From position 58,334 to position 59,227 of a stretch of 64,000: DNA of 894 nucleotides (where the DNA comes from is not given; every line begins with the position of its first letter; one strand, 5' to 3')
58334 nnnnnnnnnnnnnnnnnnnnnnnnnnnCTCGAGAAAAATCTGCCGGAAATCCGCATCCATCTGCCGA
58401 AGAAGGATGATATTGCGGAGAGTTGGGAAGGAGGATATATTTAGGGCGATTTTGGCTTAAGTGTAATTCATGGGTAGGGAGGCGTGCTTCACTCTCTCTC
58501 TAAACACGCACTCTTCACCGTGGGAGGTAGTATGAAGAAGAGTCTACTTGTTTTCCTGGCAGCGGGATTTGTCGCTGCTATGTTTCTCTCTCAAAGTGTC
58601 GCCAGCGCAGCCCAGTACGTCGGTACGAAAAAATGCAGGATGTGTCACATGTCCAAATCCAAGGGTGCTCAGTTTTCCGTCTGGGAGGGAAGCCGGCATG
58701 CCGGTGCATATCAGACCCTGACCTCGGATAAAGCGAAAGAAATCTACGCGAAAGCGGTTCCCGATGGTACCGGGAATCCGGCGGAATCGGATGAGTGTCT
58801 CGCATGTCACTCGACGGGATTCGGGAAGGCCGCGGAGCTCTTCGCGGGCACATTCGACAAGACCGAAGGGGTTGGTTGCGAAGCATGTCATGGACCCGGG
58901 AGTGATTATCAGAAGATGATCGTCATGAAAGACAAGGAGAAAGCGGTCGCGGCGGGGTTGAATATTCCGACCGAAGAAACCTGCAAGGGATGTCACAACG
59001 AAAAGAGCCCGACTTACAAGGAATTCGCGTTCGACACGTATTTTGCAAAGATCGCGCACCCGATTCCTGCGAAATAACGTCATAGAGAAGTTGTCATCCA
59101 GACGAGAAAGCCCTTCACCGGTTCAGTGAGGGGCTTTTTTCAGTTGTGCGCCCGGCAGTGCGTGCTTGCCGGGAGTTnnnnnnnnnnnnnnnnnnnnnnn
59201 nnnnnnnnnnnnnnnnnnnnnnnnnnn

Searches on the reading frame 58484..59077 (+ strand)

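Call 5: search_protein_families(library=ncbifam, proteins=[window:58484-59077:+], max_evalue=1)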
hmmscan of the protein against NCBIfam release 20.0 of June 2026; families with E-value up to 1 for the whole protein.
window:58484-59077:+ (197 aa): 14 families
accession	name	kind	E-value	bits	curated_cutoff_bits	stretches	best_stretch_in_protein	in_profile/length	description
NF041198.1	UshA_like_PCGU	equivalog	5.7e-20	71.4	275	1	37-174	397-511/519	UshA-like (seleno)protein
NF043010.1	Cyt554_Nsmonas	equivalog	4.2e-18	65.6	400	1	17-171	1-161/238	cytochrome c-550 CycA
TIGR03508.1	decahem_SO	subfamily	7.2e-07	28.9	192.2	2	103-175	3-81/258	DmsE family decaheme c-type cytochrome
NF041028.1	decahem_GSU2203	exception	1.3e-06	27.8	325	2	100-174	34-111/317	GSU2203 family decaheme c-type cytochrome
TIGR04315.1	octaheme_Shew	subfamily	0.00021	20.4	375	1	46-153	19-120/440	tetrathionate reductase family octaheme c-type cytochrome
TIGR01905.1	paired_CXXCH_1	subfamily_domain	0.00053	19.9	25.2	1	99-119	3-23/41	doubled CXXCH domain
TIGR01904.2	GSu_C4xC__C2xCH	domain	0.00066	19.4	27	0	103-146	22-66/73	CxxxxCH/CxxCH domain c-type cytochrome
NF045722.1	c3_cytochr_TmcA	equivalog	0.00088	19.1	114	1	99-174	54-113/125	acidic tetraheme cytochrome c3 TmcA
NF041762.1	diheme_GEGP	equivalog_domain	0.01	15.1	300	1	75-144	1-58/359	GEGP motif-containing diheme protein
NF033196.2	c_type_nonphoto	exception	0.014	15.6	70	1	123-153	21-51/98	c-type cytochrome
NF041895.1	choice_anch_V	domain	0.014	15.4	42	0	40-67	16-42/150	choice-of-anchor V domain-containing protein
TIGR03153.1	cytochr_NrfH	equivalog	0.039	14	134.2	0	26-72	6-49/138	cytochrome c nitrite reductase small subunit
TIGR02161.1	napC_nirT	subfamily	0.17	11.7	310.6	0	162-183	43-64/185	periplasmic nitrate (or nitrite) reductase c-type cytochrome, NapC/NirT family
NF040971.1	cytc_ExtS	equivalog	0.39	9.9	100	1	34-64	73-103/262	selenite/tellurite reduction operon c-type cytochrome lipoprotein ExtS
